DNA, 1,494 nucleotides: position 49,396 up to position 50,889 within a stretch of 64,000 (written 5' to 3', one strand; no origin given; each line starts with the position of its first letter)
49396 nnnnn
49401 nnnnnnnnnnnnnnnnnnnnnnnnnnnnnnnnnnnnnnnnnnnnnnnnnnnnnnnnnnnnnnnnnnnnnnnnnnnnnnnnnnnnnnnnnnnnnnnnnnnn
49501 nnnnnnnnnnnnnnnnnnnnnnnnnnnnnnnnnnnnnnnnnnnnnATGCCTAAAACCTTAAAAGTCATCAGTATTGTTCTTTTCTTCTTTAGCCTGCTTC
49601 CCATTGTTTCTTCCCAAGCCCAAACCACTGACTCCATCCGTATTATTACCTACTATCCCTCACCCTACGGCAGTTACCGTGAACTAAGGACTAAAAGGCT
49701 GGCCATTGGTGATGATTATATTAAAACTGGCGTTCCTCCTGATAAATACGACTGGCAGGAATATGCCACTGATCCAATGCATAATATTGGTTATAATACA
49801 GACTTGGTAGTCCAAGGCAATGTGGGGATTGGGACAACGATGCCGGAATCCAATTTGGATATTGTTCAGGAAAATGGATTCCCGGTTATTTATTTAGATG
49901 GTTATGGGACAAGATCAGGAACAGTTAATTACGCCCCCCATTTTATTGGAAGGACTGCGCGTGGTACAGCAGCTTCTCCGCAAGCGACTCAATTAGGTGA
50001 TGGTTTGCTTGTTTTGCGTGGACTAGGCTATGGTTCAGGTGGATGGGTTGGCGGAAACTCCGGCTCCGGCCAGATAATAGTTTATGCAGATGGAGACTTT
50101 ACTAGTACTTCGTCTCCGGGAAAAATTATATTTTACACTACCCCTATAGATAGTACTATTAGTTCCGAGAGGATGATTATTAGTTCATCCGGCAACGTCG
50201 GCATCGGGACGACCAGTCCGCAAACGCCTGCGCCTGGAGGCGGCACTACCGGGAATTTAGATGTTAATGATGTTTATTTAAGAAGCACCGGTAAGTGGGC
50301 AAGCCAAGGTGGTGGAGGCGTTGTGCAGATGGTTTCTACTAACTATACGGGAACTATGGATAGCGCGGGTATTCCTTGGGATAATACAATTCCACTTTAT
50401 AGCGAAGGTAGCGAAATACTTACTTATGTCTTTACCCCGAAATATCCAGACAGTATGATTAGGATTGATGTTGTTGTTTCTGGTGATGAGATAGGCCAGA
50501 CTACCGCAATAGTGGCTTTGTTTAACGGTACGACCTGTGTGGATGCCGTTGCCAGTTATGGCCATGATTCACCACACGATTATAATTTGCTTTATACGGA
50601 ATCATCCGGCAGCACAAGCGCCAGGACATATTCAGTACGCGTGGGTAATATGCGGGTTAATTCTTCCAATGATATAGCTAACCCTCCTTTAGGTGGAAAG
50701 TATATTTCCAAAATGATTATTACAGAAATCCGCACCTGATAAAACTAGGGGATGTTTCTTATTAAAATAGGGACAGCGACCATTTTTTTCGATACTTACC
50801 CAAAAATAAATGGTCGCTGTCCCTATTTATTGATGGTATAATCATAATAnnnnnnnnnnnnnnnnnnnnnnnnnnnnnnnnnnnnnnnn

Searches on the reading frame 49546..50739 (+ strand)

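Call 56: search_protein_families(library=pfam, proteins=[window:49546-50739:+], max_evalue=0.00001)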
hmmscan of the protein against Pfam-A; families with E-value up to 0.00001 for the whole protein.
window:49546-50739:+ (397 aa): 0 families

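Call 102: search_protein_families(library=pfam, proteins=[window:49546-50739:+], max_evalue=0.1)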
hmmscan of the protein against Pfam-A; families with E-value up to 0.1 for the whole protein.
window:49546-50739:+ (397 aa): 1 family
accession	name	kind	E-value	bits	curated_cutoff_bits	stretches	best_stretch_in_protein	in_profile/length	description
PF05475.17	Chlam_vir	-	0.0047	17.1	25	1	275-371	15-112/146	Pgp3 C-terminal domain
